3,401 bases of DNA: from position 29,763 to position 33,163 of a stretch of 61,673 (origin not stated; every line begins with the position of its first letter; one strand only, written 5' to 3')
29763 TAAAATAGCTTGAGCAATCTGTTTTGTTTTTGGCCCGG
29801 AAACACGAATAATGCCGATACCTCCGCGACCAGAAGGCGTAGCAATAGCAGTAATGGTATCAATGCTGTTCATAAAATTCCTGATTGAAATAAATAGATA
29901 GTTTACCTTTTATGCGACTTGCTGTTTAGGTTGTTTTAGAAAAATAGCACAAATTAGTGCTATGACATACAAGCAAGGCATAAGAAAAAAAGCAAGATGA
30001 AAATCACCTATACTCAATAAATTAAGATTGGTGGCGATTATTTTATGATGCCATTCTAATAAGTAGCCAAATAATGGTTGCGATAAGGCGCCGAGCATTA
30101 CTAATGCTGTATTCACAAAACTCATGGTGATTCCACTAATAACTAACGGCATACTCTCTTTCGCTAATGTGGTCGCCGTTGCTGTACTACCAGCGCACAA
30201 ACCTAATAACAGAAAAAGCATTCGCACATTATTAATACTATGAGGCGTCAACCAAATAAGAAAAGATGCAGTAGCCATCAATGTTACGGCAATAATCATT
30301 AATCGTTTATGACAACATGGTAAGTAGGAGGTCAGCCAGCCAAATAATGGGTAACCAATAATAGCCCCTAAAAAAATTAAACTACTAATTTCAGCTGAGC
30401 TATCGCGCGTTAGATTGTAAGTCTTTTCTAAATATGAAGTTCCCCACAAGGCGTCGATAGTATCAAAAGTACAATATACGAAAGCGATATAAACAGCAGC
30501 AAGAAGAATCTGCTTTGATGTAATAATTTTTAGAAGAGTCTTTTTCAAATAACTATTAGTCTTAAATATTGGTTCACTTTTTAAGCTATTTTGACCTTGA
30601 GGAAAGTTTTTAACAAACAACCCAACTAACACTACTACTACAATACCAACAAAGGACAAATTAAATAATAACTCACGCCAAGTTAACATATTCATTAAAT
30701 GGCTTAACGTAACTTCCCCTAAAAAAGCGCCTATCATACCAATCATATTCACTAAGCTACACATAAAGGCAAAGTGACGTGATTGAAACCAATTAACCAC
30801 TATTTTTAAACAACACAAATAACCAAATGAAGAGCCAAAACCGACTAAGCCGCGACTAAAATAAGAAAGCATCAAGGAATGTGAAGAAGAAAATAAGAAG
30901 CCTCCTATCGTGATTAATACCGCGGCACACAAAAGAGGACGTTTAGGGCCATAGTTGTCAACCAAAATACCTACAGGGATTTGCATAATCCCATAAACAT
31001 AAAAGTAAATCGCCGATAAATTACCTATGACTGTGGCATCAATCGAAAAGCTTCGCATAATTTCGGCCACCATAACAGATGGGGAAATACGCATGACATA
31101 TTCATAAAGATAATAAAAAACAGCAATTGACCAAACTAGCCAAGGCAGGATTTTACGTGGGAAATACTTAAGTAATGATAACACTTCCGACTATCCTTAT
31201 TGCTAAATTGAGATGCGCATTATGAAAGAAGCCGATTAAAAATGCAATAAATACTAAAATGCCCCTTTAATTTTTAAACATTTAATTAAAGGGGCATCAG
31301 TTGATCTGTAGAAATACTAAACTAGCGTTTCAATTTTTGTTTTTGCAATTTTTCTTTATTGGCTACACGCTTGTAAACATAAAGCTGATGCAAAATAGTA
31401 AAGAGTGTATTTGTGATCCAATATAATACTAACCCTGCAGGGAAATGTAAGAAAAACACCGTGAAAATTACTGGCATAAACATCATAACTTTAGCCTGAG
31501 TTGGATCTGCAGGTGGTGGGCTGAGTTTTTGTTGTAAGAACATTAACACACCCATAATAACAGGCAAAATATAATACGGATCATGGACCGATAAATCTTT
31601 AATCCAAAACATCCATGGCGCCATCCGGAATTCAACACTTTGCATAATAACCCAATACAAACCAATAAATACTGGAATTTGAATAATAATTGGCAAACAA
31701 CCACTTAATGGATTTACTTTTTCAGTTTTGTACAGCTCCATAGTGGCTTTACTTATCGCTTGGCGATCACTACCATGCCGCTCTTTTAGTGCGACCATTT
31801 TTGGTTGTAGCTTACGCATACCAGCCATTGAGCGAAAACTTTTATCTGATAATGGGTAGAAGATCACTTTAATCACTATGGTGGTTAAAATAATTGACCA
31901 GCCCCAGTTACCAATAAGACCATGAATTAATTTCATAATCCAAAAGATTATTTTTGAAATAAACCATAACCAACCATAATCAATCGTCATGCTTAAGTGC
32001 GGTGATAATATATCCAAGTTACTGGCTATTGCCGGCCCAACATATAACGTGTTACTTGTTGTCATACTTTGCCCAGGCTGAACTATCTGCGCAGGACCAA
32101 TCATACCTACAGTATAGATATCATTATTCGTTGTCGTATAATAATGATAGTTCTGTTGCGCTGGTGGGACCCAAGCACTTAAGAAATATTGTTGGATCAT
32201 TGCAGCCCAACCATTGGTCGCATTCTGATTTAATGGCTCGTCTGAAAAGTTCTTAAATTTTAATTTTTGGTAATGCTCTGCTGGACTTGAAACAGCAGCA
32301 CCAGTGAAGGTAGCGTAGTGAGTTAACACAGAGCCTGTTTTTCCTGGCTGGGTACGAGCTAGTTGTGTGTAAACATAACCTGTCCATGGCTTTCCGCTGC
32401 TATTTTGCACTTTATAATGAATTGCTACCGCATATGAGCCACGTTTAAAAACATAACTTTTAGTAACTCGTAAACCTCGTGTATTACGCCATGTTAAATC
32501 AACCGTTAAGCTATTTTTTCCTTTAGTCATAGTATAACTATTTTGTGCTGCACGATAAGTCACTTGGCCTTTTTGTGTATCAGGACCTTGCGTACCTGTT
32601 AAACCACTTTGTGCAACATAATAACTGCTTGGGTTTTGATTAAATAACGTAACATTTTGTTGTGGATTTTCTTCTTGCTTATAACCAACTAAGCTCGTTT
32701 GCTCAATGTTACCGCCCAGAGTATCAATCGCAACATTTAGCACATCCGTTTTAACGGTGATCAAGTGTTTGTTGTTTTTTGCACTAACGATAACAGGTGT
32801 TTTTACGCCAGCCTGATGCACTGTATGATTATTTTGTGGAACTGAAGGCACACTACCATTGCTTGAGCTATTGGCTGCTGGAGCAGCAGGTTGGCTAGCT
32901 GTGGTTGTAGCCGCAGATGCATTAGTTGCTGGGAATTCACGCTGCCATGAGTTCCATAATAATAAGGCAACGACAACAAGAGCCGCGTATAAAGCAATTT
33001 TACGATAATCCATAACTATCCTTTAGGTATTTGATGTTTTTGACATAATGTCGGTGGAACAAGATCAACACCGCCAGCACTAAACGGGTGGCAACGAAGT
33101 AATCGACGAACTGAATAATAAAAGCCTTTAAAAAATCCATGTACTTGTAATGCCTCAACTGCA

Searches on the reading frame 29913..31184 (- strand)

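Call 26: search_protein_families(library=ncbifam, max_evalue=1e-20, proteins=[window:29913-31184:-])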
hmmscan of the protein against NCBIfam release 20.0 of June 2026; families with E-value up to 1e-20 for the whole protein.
window:29913-31184:- (424 aa): 1 family
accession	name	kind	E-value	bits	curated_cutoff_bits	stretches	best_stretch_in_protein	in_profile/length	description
TIGR00881.1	2A0104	subfamily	1.2e-28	100.2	407.75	1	24-378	3-372/379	phosphoglycerate transporter protein PgtP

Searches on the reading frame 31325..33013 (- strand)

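Call 26: search_protein_families(library=ncbifam, max_evalue=1e-20, proteins=[window:31325-33013:-])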
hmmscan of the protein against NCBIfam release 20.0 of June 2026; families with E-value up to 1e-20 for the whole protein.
window:31325-33013:- (563 aa): 16 families
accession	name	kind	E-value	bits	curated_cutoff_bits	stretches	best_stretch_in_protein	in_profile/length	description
NF002352.0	PRK01318.1-3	equivalog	2.1e-208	694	447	1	1-559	1-561/562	membrane protein insertase YidC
NF002351.0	PRK01318.1-1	equivalog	7.8e-178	592.6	740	1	1-559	1-543/545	membrane protein insertase YidC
NF002353.0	PRK01318.1-4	equivalog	1.7e-118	396.8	365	2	5-482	7-489/596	membrane protein insertase YidC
TIGR03593.1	yidC_nterm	equivalog_domain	1.5e-104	350.5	58.25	1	4-368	2-363/363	membrane protein insertase YidC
NF002357.0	PRK01318.2-4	equivalog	3.3e-103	346.3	479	1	13-560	15-526/532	membrane protein insertase YidC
NF002354.0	PRK01318.2-1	equivalog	1.1e-70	238.8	1094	1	324-562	307-546/548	membrane protein insertase YidC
TIGR03592.1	yidC_oxa1_cterm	subfamily_domain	7.1e-68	228.4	84.3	1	369-547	1-190/191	membrane protein insertase YidC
NF002356.0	PRK01318.2-3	equivalog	9.9e-48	162.9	460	1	28-559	28-583/627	membrane protein insertase YidC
NF002355.0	PRK01318.2-2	equivalog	1.6e-46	159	891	1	14-555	13-601/602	membrane protein insertase YidC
NF002803.0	PRK02944.1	equivalog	2.8e-43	148.2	377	1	353-549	41-242/255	YidC family membrane integrase SpoIIIJ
NF002168.0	PRK01001.1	equivalog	1e-41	143.2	670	1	347-559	549-786/795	membrane protein insertase YidC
NF002358.0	PRK01318.2-5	equivalog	5.2e-37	127.8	605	1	340-552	311-541/545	membrane protein insertase YidC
NF002350.0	PRK01315.1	equivalog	7.4e-33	114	282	1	350-461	17-133/329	membrane protein insertase YidC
NF002899.0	PRK03449.1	equivalog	4.6e-29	101.7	276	1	349-457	13-119/359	membrane protein insertase YidC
NF002734.0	PRK02654.1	equivalog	1.5e-27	96.5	324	0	350-455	7-115/384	membrane protein insertase YidC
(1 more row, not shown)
